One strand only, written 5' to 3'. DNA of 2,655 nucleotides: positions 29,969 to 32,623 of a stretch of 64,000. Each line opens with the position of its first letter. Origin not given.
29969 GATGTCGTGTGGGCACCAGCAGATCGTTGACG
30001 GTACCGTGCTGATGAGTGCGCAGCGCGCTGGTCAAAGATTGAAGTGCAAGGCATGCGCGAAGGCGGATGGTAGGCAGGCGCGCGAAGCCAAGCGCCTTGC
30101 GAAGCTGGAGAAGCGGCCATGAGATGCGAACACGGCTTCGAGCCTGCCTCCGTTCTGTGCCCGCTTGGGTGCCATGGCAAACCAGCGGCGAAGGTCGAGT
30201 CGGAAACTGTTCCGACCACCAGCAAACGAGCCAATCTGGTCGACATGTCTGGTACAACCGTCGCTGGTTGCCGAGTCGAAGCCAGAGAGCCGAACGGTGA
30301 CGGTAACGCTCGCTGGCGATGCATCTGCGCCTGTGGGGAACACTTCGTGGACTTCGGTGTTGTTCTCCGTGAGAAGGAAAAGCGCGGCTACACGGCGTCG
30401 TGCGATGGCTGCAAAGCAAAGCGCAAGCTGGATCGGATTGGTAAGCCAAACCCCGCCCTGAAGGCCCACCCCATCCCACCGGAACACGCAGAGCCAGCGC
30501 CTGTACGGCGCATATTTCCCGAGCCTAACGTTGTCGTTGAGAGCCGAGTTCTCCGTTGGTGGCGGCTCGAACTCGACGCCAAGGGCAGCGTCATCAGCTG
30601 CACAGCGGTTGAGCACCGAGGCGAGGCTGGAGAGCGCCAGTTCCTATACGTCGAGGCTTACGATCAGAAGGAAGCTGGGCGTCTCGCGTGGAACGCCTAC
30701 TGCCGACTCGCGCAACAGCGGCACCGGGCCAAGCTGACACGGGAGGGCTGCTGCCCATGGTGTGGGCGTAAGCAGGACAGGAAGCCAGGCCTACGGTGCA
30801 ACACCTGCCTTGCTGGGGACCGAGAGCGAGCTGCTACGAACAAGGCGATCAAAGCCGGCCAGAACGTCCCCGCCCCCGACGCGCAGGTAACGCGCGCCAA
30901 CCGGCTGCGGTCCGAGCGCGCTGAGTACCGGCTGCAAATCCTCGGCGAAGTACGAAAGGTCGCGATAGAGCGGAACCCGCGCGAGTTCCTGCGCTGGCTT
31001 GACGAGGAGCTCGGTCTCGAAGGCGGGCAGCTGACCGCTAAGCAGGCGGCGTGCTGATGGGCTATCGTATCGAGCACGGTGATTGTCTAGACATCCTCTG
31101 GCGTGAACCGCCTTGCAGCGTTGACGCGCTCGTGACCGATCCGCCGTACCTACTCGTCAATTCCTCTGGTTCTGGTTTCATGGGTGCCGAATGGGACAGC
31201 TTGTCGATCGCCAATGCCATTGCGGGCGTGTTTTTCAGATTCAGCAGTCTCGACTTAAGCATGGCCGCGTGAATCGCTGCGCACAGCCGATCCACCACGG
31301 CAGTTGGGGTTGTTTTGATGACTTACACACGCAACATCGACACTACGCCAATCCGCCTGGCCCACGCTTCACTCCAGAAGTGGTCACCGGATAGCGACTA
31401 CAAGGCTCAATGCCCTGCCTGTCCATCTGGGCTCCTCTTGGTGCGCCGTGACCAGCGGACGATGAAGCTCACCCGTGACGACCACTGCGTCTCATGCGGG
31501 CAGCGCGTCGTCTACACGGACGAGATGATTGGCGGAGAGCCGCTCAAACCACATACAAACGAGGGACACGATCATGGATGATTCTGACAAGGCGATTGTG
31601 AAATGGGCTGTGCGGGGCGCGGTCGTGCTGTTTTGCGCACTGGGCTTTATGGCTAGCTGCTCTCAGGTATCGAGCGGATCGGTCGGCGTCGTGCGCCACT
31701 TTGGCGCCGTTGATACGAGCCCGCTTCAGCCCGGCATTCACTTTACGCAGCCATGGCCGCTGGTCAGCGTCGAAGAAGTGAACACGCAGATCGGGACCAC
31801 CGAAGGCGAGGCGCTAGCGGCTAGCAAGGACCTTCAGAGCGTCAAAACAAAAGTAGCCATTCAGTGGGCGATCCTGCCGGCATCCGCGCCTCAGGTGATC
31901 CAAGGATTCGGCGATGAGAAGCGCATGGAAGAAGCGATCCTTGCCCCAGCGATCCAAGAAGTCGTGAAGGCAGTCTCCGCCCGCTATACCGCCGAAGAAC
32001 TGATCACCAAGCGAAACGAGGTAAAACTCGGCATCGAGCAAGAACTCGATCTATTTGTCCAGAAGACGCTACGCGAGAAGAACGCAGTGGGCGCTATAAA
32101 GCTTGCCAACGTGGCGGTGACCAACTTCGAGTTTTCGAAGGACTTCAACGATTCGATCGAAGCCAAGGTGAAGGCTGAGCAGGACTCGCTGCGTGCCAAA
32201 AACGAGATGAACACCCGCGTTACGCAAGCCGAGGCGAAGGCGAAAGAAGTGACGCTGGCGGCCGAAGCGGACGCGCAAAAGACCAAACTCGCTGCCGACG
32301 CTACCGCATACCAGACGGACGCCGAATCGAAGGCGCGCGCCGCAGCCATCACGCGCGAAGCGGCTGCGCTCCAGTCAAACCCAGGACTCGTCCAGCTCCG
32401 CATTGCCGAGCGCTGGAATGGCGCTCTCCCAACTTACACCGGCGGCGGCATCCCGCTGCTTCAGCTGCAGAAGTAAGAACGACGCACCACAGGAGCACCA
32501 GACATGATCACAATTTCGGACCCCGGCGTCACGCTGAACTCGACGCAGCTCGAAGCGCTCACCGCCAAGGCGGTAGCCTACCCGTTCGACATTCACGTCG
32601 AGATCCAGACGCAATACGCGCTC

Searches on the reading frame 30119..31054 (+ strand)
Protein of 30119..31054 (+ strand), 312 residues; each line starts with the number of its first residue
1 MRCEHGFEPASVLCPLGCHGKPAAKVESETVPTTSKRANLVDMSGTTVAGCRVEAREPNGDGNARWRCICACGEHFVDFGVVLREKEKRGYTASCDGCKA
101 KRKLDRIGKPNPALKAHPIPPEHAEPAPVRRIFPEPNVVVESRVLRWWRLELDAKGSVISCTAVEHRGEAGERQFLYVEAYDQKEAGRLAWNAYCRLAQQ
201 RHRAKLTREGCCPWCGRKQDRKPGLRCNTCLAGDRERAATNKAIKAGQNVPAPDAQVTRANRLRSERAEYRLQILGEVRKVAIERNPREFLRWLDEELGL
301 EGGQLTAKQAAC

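Call 65: search_protein_families(library=phrogs, proteins=[window:30119-31054:+], max_evalue=0.0001)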
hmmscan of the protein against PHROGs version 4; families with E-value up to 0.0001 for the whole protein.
window:30119-31054:+ (312 aa): 1 family
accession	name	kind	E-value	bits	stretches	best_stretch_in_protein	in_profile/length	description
phrog_374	-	DNA, RNA and nucleotide metabolism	2.3e-05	24.4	1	34-111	188-261/617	HNH endonuclease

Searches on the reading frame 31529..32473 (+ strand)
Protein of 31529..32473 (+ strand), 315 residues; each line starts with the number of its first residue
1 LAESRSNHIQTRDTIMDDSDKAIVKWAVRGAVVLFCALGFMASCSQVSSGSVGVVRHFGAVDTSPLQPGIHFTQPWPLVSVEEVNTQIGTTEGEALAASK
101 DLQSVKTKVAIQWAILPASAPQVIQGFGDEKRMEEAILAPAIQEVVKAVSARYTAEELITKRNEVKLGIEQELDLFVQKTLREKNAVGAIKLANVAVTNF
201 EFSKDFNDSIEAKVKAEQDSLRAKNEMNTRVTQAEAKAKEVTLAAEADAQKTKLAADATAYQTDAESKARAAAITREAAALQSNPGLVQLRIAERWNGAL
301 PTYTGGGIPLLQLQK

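Call 65: search_protein_families(library=phrogs, proteins=[window:31529-32473:+], max_evalue=0.0001)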
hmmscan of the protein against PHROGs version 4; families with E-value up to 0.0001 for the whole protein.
window:31529-32473:+ (315 aa): 2 families
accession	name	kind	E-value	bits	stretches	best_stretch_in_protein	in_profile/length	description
phrog_200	-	other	2e-46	159.8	1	20-312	77-358/379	lipoprotein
phrog_38808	-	unknown function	5.7e-07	30.8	1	258-310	12-64/68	-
